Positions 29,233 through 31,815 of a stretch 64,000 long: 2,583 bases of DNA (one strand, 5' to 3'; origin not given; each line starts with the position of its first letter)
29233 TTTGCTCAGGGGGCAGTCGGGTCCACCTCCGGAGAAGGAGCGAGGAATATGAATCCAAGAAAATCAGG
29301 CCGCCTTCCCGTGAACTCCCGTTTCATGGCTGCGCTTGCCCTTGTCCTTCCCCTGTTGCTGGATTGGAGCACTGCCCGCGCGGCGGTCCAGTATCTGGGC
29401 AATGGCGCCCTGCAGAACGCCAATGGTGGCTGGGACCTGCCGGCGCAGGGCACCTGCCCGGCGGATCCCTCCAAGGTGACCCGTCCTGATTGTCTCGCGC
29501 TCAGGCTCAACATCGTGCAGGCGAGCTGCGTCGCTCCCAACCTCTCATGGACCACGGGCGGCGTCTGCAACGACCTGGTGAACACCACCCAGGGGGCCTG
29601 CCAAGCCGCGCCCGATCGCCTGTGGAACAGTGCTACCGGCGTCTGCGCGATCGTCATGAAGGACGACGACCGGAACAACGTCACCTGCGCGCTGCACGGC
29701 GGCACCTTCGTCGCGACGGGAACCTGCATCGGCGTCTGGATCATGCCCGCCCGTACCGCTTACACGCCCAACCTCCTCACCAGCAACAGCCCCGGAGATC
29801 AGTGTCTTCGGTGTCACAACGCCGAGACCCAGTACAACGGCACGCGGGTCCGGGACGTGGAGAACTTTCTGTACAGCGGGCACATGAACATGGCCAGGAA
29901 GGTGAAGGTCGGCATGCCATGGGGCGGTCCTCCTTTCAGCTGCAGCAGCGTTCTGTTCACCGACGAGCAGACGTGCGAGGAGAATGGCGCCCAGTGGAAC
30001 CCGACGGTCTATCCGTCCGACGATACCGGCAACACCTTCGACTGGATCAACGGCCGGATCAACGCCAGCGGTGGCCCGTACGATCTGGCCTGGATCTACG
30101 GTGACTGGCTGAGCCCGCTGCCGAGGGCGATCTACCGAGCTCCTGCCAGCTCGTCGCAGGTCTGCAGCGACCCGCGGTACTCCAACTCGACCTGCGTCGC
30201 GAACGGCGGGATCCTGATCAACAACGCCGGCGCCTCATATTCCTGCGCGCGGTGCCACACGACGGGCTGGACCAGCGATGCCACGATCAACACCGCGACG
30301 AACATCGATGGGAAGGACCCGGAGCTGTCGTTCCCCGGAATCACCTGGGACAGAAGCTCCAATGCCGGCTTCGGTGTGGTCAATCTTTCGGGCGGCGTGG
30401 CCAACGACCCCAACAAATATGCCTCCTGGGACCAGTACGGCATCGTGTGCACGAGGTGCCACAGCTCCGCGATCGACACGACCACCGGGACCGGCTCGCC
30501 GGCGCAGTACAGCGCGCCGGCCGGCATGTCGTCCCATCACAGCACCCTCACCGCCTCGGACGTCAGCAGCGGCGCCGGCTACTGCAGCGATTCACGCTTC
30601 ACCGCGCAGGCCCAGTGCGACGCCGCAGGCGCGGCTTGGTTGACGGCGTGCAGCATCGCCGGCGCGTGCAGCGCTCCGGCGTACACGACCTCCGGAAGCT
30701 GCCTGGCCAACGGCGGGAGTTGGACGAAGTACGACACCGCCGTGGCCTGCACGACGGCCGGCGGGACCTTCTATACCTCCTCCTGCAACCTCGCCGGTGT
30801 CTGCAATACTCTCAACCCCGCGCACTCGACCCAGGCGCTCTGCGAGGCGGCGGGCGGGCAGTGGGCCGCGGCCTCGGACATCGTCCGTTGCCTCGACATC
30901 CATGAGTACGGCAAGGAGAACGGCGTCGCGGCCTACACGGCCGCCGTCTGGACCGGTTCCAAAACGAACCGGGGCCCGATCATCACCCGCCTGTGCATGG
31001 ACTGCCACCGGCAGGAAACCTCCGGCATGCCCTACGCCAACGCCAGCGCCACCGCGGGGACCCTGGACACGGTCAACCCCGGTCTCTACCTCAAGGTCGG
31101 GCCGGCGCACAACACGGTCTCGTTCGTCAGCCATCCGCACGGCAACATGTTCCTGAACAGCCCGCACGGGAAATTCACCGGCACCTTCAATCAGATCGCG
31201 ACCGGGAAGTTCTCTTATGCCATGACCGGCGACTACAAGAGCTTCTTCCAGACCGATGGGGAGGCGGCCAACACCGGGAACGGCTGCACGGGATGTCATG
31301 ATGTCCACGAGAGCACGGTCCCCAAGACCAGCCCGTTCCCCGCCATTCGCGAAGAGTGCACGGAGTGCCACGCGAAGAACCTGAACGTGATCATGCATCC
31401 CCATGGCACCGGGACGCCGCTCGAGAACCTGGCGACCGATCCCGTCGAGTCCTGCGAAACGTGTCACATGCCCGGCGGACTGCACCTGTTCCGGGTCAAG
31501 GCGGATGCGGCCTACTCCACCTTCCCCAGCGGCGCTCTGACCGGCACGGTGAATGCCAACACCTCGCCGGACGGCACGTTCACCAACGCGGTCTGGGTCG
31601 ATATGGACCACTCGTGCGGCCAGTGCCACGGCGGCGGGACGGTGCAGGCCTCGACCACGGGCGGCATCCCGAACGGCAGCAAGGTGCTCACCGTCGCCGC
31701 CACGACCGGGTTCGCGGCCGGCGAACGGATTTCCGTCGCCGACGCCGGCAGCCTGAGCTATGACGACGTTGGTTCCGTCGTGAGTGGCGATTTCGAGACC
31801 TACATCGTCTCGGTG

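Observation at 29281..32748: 1155-aa octaheme cytochrome with repeated Cys-pair (C-x-A-x-GG-x-W...C) modules, PKD domains and a CarbopepD_reg-like C-terminus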

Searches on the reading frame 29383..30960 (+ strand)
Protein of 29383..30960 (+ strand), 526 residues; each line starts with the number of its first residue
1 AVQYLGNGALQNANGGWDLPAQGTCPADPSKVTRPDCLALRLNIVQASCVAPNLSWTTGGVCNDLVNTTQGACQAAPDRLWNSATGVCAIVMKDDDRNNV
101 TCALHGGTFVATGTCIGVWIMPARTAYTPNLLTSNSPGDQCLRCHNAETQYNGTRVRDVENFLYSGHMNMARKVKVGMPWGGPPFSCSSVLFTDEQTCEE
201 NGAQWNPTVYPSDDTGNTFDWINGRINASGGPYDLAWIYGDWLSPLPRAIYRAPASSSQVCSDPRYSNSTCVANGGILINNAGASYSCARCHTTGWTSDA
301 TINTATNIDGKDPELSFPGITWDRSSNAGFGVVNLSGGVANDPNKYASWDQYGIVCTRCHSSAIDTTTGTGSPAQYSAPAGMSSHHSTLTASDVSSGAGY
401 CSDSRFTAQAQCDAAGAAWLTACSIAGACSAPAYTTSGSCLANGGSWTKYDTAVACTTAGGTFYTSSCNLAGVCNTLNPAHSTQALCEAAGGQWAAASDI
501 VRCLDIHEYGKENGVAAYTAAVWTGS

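Call 66: search_protein_representatives(protein=window:29383-30960:+)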
Query: 526 residues. Proteins with E-value up to 0.001 (for the whole library): 124; up to 1e-10: 72; up to 1e-30: 35. The best 124 are listed.
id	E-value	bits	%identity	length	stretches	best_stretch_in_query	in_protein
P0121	1.2e-180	618.5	54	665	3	2-496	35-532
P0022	1.3e-165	568.9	60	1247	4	268-526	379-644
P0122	2.1e-162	558.3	64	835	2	2-370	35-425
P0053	5.4e-158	543.8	57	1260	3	2-368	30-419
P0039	8.9e-156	536.4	58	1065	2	2-426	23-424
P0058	1.0e-140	486.7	53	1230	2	2-494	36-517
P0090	3.8e-128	445.3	54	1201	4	2-257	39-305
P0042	1.5e-106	373.9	50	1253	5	257-448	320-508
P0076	6.1e-106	371.9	48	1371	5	2-463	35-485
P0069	6.3e-106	371.9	46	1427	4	2-371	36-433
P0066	6.9e-99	348.7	47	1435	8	269-494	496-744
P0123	5.5e-97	342.4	66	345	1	1-252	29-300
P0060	9.3e-97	341.6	52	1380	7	3-265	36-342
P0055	4.0e-93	329.6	47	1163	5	1-369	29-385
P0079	8.2e-90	318.7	52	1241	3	104-370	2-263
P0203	2.2e-06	43.3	39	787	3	395-449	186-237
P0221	8.6e-05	38.1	36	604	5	399-505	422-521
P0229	5.9e-04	35.3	38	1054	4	405-448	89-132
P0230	7.3e-04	35.0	41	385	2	406-448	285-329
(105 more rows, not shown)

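Call 68: search_protein_families(library=pfam, proteins=[P0203, P0221, P0229, P0230], max_evalue=1)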
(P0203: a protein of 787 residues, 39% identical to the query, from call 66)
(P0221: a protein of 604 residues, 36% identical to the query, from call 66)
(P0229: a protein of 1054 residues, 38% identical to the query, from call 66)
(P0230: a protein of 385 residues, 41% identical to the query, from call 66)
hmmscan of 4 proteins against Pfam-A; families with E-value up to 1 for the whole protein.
P0203 (787 aa): 2 families
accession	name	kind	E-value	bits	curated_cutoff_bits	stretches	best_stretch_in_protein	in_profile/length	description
PF03906.20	Phage_T7_tail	-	0.0024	18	25.2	1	9-94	8-89/157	Phage T7 tail fibre protein, N-terminal domain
PF21061.3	Reovirus_L2_7th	-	0.068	13.6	27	0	256-289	9-42/99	Reovirus core-spike protein lambda-2 (L2), 7th domain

P0221 (604 aa): 1 family
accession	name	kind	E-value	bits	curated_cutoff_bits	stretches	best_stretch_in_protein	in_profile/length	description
PF07963.17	N_methyl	-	9.4e-06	25.4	21.2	1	9-34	1-26/27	Prokaryotic N-terminal methylation motif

P0229 (1054 aa): 1 family
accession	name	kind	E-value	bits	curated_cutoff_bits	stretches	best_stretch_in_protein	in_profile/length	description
PF09215.16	Phage-Gp8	-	0.033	13.7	25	0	154-182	136-164/337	Bacteriophage T4, Gp8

P0230 (385 aa): 4 families
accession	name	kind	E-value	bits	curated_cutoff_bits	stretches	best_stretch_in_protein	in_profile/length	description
PF12662.13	cEGF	-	0.009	16.3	26.6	1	8-19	5-16/24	Complement Clr-like EGF-like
PF04942.19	CC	-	0.029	14.9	20.6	1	1-21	11-31/34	CC domain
PF06693.16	DUF1190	-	0.24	12.2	22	0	311-324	38-51/159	Protein of unknown function (DUF1190)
PF09064.16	EGF_Tme5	-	0.83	10.1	22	0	106-128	10-31/34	Thrombomodulin like fifth domain, EGF-like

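Call 69: search_protein_families(library=phrogs, proteins=[P0203, P0221, P0230], max_evalue=0.01)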
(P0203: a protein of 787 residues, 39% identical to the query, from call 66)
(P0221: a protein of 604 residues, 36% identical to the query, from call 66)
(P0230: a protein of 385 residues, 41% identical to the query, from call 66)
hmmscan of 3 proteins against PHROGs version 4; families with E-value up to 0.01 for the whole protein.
P0203 (787 aa): 12 families
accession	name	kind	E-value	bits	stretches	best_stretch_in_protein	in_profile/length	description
phrog_1640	-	tail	3.4e-20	73.7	1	1-122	1-128/765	tail protein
phrog_30017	-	unknown function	9.9e-17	61.1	1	1-125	1-130/1025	-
phrog_13893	-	tail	1.8e-12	47.4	1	1-122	1-128/648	tail protein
phrog_28871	-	unknown function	6.1e-12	45.2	1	2-112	2-111/946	-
phrog_6518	-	tail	9.3e-12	44.8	1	11-113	8-113/793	tail fiber protein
phrog_8649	-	unknown function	9.8e-10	38.6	1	1-135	1-141/743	-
phrog_32960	-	unknown function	4.8e-09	36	1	1-135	1-141/762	-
phrog_36601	-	tail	1.1e-07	31.4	1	1-135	15-155/1084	tail fiber protein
phrog_17220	-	unknown function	4.8e-07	29.4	1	1-118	1-123/868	-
phrog_38237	-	unknown function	7e-07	28.9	1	1-134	1-140/697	-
phrog_5662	-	tail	6e-05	22.6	1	2-118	2-124/729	tail fiber protein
phrog_977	-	tail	0.0046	17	0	211-250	136-175/333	baseplate wedge subunit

P0221 (604 aa): 4 families
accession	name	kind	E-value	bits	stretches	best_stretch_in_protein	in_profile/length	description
phrog_27437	-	unknown function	0.00042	21.5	1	8-38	3-33/140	-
phrog_10597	-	unknown function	0.00072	20.4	1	9-40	1-32/59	-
phrog_13280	-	unknown function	0.0057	17.5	0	12-35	3-26/67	-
phrog_11596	-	unknown function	0.0098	16.7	0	9-41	2-34/187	-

P0230 (385 aa): 1 family
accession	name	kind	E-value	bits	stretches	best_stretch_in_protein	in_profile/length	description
phrog_12086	-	unknown function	0.0097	16.8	0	64-82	27-45/55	-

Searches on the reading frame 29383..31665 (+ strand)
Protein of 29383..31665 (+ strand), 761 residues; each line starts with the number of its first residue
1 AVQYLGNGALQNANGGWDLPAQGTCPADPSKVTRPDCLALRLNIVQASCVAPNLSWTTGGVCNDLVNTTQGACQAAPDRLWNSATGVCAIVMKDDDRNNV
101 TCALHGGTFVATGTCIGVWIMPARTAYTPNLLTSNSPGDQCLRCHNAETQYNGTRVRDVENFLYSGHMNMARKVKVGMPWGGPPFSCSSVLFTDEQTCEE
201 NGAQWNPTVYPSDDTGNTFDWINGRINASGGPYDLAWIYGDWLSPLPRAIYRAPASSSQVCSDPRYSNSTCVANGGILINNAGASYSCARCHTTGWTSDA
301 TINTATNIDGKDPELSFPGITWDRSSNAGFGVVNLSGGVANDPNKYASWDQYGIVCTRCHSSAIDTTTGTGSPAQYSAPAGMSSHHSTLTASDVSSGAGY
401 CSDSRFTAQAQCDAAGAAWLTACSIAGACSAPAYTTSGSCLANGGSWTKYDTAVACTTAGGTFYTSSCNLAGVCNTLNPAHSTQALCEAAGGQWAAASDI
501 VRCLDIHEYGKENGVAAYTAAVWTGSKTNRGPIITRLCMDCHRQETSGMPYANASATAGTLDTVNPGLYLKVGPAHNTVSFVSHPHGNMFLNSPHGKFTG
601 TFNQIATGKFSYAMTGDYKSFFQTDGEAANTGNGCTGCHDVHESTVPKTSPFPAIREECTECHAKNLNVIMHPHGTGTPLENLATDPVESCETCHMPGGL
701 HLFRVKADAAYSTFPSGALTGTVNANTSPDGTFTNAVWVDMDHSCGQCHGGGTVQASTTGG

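Call 47: predict_structure(alignment_id=A2)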
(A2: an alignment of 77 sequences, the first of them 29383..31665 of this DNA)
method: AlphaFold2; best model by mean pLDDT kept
length: 761 residues; sequences in the alignment: 77
mean_pLDDT: 84.7   pTM: 0.85
mean pLDDT of the five models: 84.7, 84.4, 84.2, 78.5, 72.5
residues with pLDDT >= 90: 341; 70-90: 312; 50-70: 96; < 50: 12
segments of 3 or more residues with pLDDT < 50: 751-761
pLDDT, mean of each block of 10 residues (from residue 1): 86 87 91 92 93 89 92 92 95 88 93 91 80 67 80 63 78 93 87 81 87 93 94 93 77 95 93 96 91 92 88 95 95 89 93 89 86 83 80 87 92 93 94 92 94 95 93 93 95 93 90 90 90 88 76 83 88 80 74 88 90 88 77 63 69 62 60 67 68 63 73 88 90 87 59 38 27
secondary structure, 60 per line:
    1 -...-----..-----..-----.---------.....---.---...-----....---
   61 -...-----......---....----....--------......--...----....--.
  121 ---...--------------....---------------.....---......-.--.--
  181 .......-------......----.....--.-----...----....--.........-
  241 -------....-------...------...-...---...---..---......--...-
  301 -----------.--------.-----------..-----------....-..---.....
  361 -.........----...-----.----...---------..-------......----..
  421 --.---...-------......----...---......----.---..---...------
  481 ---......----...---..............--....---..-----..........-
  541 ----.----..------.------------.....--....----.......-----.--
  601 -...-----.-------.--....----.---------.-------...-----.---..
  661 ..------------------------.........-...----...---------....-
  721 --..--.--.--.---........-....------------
elements in order (helices of 4 or more, strands of 3 or more residues): E2-4 H34-38 E54-57 E62-64 H70-75 E79-82 E87-90 H99-104 E107-109 E114-117 H141-144 H160-164 E171-173 E181-187 H195-200 E205-209 E218-220 E225-228 E231-239 E248-251 E259-261 E278-280 H289-292 E297-299 E346-349 H356-360 E362-370 E375-377 H409-414 E427-429 H437-442 E447-449 H453-458 E472-474 H484-489 E494-496 H500-513 H516-519 H530-539 E571-575 E578-581 H586-592 H621-624 H659-662 H687-695 E704-706 H716-719 E737-740 H741-744 H746-749

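Call 51: fold_search(model_id=the predicted structure, library=pdb)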
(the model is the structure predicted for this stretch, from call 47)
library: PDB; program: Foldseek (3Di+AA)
matches with E <= 10: 5; with E <= 0.001: 0
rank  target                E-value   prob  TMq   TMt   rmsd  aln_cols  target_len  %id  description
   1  9f4b_FA               3.8e+00  0.08  0.04  0.05   8.4        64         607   25  Pre-assembled baseplate cup of Klebsiella phage KP1 variant vB_Kpn_Lilla1 (released 2025-05-14)
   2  9f4a_A4               3.8e+00  0.05  0.05  0.09   9.2        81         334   17  Interface between baseplate cup and extended tail tube/sheath of Klebsiella phage KP1 variant vB_Kpn_Lilla1 (released 2025-05-14)
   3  5uxd_B                7.5e+00  0.01  0.04  0.08  12.8        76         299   12  Crystal structure of macrolide 2'-phosphotransferase MphH from Brachybacterium faecium in complex with azithromycin (released 2017-08-23)
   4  6a09_B                9.9e+00  0.01  0.03  0.08  12.6        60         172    8  Salmonella Typhi YfdX in the P222 space group (released 2019-02-06)
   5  8p15_L                9.9e+00  0.00  0.04  0.09  13.8       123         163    9  Cryo-EM structure of Rhodopsin-Gi bound with antibody fragments scFv16 and Fab79, conformation 2 (released 2024-11-20)

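Call 99: fold_search(model_id=the predicted structure, library=viral)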
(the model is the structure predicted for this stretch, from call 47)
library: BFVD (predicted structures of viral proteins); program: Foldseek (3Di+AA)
matches with E <= 10: 16; with E <= 0.001: 0
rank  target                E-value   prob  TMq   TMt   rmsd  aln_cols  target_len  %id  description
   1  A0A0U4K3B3            1.4e+00  0.08  0.04  0.08  13.3        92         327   13  (no name in the UniProt tables at hand)
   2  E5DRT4                1.8e+00  0.03  0.05  0.04  17.6       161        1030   16  Gp9plus10 baseplate wedge tail fiber connector and baseplate wedge subunit and tail pin [Aeromonas phage 65]
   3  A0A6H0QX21            3.9e+00  0.02  0.04  0.18   9.5        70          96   16  (no name in the UniProt tables at hand)
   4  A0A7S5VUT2            4.9e+00  0.44  0.03  0.10   0.7        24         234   46  (no name in the UniProt tables at hand)
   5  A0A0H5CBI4            5.2e+00  0.33  0.03  0.04   1.1        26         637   23  DNA-directed DNA polymerase (Fragment) [Megavirus sp. 'potager']
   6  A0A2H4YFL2            5.5e+00  0.09  0.04  0.15   7.6        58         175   17  Baseplate wedge subunit [Aeromonas phage Ah1]
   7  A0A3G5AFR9            6.2e+00  0.23  0.03  0.09   0.7        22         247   23  Uncharacterized protein [Solivirus sp.]
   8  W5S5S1                6.9e+00  0.11  0.03  0.17   3.6        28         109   18  Transmembrane protein [Pithovirus sibericum]
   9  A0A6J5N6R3            6.9e+00  0.04  0.04  0.31   5.8        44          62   14  Uncharacterized protein [uncultured Caudovirales phage]
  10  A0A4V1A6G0            6.9e+00  0.02  0.04  0.16  17.2        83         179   13  NADAR domain-containing protein [Mimivirus LCMiAC02]
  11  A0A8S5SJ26            6.9e+00  0.00  0.05  0.10  18.4       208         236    7  Peptidase [Siphoviridae sp. ctFPV4]
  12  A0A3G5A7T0            7.8e+00  0.01  0.04  0.06  11.1        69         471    6  HNH endonuclease [Hyperionvirus sp.]
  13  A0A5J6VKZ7            8.2e+00  0.06  0.04  0.06   9.1        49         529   18  RNA ligase [Megaviridae environmental sample]
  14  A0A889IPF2            8.7e+00  0.01  0.05  0.10  13.9       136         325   11  (no name in the UniProt tables at hand)
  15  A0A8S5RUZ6            9.2e+00  0.01  0.03  0.06  13.6        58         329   10  AAA domain protein [Siphoviridae sp. ctHip2]
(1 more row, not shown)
